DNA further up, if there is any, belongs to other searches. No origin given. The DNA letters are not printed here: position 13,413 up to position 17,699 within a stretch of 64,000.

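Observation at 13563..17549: A 1328-aa secreted SGDH-propeller/PKD/5xPA14 protein assembled from exact 810-bp tandem DNA repeats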

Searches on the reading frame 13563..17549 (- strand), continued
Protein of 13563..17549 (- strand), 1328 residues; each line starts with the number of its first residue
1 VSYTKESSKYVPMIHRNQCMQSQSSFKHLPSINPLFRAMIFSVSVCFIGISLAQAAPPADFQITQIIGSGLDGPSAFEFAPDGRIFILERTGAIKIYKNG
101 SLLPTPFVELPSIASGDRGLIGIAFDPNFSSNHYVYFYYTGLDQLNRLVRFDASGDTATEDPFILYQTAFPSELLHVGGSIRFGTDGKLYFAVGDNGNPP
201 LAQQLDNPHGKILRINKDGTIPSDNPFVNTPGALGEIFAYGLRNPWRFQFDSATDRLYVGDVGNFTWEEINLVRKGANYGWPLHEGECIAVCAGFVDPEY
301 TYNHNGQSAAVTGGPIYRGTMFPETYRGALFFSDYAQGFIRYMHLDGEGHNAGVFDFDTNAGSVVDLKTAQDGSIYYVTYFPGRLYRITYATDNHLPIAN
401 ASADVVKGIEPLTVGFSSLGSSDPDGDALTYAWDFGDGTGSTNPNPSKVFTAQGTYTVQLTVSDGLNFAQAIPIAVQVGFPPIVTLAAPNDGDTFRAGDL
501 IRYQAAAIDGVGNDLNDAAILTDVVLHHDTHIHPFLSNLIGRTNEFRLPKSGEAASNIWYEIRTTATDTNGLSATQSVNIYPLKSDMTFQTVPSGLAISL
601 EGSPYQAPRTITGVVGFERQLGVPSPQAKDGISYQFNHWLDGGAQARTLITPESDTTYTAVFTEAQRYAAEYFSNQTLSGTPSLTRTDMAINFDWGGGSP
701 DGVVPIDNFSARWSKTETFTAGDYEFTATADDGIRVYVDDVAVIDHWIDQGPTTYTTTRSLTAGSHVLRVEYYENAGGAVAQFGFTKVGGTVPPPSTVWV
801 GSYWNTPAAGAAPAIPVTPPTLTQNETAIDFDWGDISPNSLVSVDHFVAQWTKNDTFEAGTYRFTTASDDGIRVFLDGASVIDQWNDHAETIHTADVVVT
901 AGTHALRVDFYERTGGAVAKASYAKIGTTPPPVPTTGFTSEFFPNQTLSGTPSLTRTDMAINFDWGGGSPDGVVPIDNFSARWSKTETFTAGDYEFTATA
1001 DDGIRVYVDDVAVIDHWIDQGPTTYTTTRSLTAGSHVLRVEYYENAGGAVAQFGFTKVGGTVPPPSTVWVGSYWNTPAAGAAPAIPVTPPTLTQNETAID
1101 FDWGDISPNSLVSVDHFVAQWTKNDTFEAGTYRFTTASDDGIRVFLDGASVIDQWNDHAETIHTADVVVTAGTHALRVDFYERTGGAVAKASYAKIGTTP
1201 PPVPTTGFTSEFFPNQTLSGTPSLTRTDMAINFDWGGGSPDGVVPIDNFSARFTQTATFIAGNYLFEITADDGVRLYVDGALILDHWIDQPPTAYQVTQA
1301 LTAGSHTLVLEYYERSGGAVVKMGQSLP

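Call 15: list_cluster_members(proteins=[P0001, P0002, P0046])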
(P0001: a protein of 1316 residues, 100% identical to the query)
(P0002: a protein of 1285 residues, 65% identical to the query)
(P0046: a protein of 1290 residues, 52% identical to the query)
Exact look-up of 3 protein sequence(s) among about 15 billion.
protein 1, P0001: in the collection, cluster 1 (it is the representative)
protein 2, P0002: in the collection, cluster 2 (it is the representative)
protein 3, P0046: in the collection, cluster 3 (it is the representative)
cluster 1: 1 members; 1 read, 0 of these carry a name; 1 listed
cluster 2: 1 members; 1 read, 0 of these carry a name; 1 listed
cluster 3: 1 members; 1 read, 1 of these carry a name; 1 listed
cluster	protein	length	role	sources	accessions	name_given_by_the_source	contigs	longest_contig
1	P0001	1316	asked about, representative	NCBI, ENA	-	-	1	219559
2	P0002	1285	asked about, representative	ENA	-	-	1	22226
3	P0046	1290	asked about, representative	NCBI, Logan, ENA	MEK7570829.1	MAG: PA14 domain-containing protein [Patescibacteria group bacterium]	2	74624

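Call 16: find_encoding_contigs(protein=P0001, flank=10000, max_places=6)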
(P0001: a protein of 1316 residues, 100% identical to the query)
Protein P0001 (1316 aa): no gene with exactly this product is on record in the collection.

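Call 17: find_encoding_contigs(protein=P0002, flank=10000, max_places=6)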
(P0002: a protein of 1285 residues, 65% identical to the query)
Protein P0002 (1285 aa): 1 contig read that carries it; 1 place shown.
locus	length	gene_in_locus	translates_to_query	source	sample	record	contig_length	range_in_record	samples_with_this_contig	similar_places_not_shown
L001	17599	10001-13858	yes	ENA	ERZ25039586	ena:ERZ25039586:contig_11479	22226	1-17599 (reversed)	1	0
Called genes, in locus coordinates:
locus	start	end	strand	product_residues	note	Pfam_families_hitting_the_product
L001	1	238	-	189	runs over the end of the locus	-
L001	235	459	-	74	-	-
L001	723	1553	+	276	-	-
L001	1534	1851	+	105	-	-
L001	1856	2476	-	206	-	-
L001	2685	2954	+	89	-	PF03819:MazG (weak)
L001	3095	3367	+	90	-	PF01541:GIY-YIG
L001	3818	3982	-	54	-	-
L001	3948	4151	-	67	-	-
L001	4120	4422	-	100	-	-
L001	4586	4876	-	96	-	-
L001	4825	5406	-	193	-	PF05598:DUF772, PF01609:DDE_Tnp_1 (weak)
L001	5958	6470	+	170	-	PF01712:dNK (faint), PF13238:AAA_18, PF13671:AAA_33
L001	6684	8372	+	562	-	PF00535:Glycos_transf_2, PF13641:Glyco_tranf_2_3, PF13632:Glyco_trans_2_3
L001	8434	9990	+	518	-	-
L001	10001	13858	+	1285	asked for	PF07995:GSDH, PF00801:PKD, PF17957:Big_7 (faint), PF18911:PKD_4, PF22352:K319L-like_PKD (faint), PF07691:PA14, PF17996:CE2_N (faint), PF07691:PA14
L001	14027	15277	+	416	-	-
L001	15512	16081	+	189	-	PF06725:3D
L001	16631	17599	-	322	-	?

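Call 22: find_related_loci(query=window:13563-17549:-, collection=genome_contigs, flank=8000)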
Query window:13563-17549:- (1328 aa) in genome_contigs; peptide patterns used: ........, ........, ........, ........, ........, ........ (x = any residue, [..] = any of these).
9 stretches matched a pattern, but none encodes a relative of the query by tblastn (E <= 1e-3).

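Call 24: find_related_loci(query=A1, collection=genome_contigs, flank=8000)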
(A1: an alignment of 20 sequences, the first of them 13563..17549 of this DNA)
Query A1 (1328 aa) in genome_contigs; peptide patterns used: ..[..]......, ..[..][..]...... (x = any residue, [..] = any of these).
600 stretches matched a pattern (row limit reached: there are more); 600 encode a relative of the query (tblastn E <= 1e-3); the best 80 are kept; 80 distinct loci.
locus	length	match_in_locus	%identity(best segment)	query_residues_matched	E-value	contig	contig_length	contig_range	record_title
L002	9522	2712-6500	52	55-1327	0e+0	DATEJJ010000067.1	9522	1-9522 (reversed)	MAG TPA_asm: Rugosimonospora sp. isolate SMAG_U8861 k141_8150, whole genome shotgun sequence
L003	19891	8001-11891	50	37-1326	0e+0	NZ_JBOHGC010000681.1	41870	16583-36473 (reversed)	MAG: Actinokineospora sp. isolate M3-S_maxbin2.bin.70 k127_2524175, whole genome shotgun sequence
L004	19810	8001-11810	50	53-1326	0e+0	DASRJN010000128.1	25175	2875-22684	MAG TPA_asm: Acidimicrobiales bacterium isolate SMAG_U10137 k141_1434394, whole genome shotgun sequence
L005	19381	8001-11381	52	60-1327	0e+0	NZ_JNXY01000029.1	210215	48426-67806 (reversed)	Catenuloplanes japonicus strain NRRL B-16061 contig29.1, whole genome shotgun sequence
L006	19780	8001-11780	49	55-1324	0e+0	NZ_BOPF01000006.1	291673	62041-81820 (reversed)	Virgisporangium aliadipatigenens strain NBRC 105644 sequence006, whole genome shotgun sequence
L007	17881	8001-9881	43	56-676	8e-142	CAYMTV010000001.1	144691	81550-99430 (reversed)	MAG TPA_asm: uncultured Gammaproteobacteria bacterium isolate binchicken_co38_1053 genome assembly, contig: NODE_297_len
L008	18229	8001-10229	37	67-1328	2e-134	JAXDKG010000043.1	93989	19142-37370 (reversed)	MAG: Acidobacteriota bacterium isolate BP_59 scaffold_362498, whole genome shotgun sequence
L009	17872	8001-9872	41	65-665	7e-134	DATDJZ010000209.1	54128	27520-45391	MAG TPA_asm: Solirubrobacterales bacterium isolate SMAG_U343 k141_549881, whole genome shotgun sequence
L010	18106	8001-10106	37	65-778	9e-127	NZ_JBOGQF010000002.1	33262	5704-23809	MAG: Nitrososphaera sp. isolate SD8019_maxbin2.bin.14 NODE_11_length_33262_cov_1.122197, whole genome shotgun sequence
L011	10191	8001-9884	40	65-667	3e-125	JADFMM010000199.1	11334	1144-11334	MAG: Planctomycetota bacterium isolate B58T3L14 B58T3L14_NODE4338, whole genome shotgun sequence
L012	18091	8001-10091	37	1-666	2e-124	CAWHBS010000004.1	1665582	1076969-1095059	MAG: uncultured bacterium isolate MFD02840.bin.2.207 genome assembly, contig: contig_5657, whole genome shotgun sequence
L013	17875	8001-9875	39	65-663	7e-123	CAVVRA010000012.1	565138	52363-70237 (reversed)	MAG: uncultured Actinomycetota bacterium isolate MFD02809.bin.2.139 genome assembly, contig: contig_57175, whole genome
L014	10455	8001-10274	35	65-1323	9e-119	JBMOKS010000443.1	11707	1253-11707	MAG: Bacteroidota bacterium isolate Betzabe_MAG004 MAG004_443, whole genome shotgun sequence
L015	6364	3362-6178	32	13-1323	2e-112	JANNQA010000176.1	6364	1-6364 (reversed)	MAG: Bacteroidota bacterium isolate SOY_31_metabat_73 SOY_31_k141_3385938, whole genome shotgun sequence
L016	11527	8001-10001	36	7-665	1e-111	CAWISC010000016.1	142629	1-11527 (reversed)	MAG: uncultured Gammaproteobacteria bacterium isolate MFD09206.bin.1.132 genome assembly, contig: contig_1816, whole gen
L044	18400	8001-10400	30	37-1328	3e-92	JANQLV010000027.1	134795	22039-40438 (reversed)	MAG: Saprospiraceae bacterium isolate PL25a_bin.71 k99_1646457, whole genome shotgun sequence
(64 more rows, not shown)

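Call 26: find_encoding_contigs(protein=P0046, flank=8000, max_places=2)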
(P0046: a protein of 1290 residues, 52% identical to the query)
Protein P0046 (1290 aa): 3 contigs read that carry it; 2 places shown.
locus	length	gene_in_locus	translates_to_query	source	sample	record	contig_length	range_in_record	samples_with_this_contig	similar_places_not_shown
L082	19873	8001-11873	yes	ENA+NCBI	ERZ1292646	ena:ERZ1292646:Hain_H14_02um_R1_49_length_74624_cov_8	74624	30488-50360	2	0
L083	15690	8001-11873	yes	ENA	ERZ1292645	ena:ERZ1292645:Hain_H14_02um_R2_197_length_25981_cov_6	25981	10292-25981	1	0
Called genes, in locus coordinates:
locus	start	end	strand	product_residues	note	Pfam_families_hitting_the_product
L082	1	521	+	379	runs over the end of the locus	-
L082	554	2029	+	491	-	PF02463:SMC_N (faint), PF03193:RsgA_GTPase (faint), PF13476:AAA_23 (faint), PF13555:AAA_29 (faint), PF00005:ABC_tran, PF01926:MMR_HSR1 (faint), PF12848:ABC_tran_Xtn, PF00005:ABC_tran, +3 more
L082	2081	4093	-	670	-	PF14397:ATPgrasp_ST (weak)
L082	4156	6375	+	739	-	PF00535:Glycos_transf_2, PF10111:Glyco_tranf_2_2 (weak), PF13506:Glyco_transf_21 (weak), PF13641:Glyco_tranf_2_3, PF00535:Glycos_transf_2, PF13632:Glyco_trans_2_3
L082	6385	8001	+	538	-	PF13231:PMT_2 (weak)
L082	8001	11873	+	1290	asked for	PF07995:GSDH, PF00801:PKD, PF10528:GLEYA (faint), PF18911:PKD_4, PF22352:K319L-like_PKD (faint), PF07691:PA14, PF17996:CE2_N (faint), PF07691:PA14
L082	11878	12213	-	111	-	PF00254:FKBP_C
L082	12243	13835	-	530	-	-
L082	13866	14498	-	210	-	PF00702:Hydrolase, PF12710:HAD (weak), PF13419:HAD_2, PF13242:Hydrolase_like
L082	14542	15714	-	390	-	-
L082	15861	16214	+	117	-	-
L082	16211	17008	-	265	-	PF02540:NAD_synthase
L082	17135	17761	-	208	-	PF01467:CTP_transf_like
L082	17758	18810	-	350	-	PF02661:Fic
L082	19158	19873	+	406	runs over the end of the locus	PF13231:PMT_2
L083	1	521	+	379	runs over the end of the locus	-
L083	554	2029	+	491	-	PF02463:SMC_N (faint), PF03193:RsgA_GTPase (faint), PF13476:AAA_23 (faint), PF13555:AAA_29 (faint), PF00005:ABC_tran, PF01926:MMR_HSR1 (faint), PF12848:ABC_tran_Xtn, PF00005:ABC_tran, +3 more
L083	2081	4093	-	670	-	PF14397:ATPgrasp_ST (weak)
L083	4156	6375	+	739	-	PF00535:Glycos_transf_2, PF10111:Glyco_tranf_2_2 (weak), PF13506:Glyco_transf_21 (weak), PF13641:Glyco_tranf_2_3, PF00535:Glycos_transf_2, PF13632:Glyco_trans_2_3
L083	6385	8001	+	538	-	PF13231:PMT_2 (weak)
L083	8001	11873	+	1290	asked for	PF07995:GSDH, PF00801:PKD, PF10528:GLEYA (faint), PF18911:PKD_4, PF22352:K319L-like_PKD (faint), PF07691:PA14, PF17996:CE2_N (faint), PF07691:PA14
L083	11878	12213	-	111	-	PF00254:FKBP_C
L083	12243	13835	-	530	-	-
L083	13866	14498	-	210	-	PF00702:Hydrolase, PF12710:HAD (weak), PF13419:HAD_2, PF13242:Hydrolase_like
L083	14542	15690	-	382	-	?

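Call 27: find_encoding_contigs(protein=P0004, flank=8000, max_places=2)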
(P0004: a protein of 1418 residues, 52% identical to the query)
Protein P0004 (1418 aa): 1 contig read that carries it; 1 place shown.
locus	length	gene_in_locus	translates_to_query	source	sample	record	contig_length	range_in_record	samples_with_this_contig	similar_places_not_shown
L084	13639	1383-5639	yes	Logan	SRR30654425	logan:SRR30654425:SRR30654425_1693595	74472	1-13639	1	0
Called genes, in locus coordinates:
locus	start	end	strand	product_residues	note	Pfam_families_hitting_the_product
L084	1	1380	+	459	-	?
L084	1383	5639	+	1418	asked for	PF07995:GSDH, PF23500:DUF7133 (faint), PF00801:PKD, PF18911:PKD_4, PF22352:K319L-like_PKD (faint), PF07691:PA14, PF07691:PA14, PF07691:PA14, +2 more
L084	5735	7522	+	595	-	PF00270:DEAD, PF04851:ResIII (faint), PF00271:Helicase_C, PF16124:RecQ_Zn_bind, PF09382:RQC, PF00570:HRDC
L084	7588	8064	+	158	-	-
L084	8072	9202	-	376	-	-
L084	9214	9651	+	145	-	-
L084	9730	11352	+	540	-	-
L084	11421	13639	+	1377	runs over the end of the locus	-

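Call 28: find_encoding_contigs(protein=P0007, flank=8000, max_places=2)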
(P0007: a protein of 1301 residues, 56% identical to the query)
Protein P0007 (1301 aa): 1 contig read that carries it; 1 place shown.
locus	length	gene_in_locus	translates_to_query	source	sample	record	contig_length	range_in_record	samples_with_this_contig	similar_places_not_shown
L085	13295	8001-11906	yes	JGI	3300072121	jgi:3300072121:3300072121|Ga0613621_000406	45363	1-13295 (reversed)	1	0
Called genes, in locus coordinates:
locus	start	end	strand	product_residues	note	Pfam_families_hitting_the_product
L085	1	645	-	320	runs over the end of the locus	-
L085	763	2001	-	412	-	PF00389:2-Hacid_dh, PF02826:2-Hacid_dh_C, PF22629:ACT_AHAS_ss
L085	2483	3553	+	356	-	-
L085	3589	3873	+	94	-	PF14117:DUF4287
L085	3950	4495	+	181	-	-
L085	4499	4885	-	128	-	PF00903:Glyoxalase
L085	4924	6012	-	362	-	PF07907:YibE_F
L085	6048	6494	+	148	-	PF00072:Response_reg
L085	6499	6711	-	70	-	PF11146:DUF2905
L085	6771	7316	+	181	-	PF13298:LigD_N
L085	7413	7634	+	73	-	-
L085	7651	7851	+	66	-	-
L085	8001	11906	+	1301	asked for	PF07995:GSDH, PF18911:PKD_4, PF00801:PKD, PF10528:GLEYA (faint), PF22352:K319L-like_PKD (faint), PF17996:CE2_N (faint), PF07691:PA14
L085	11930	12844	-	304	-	-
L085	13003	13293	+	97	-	?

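Call 45: find_related_loci(query=window:13563-17549:-, collection=metagenome_contigs, flank=6000)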
Query window:13563-17549:- (1328 aa) in metagenome_contigs; peptide patterns used: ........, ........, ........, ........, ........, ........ (x = any residue, [..] = any of these).
17 stretches matched a pattern, but none encodes a relative of the query by tblastn (E <= 1e-3).
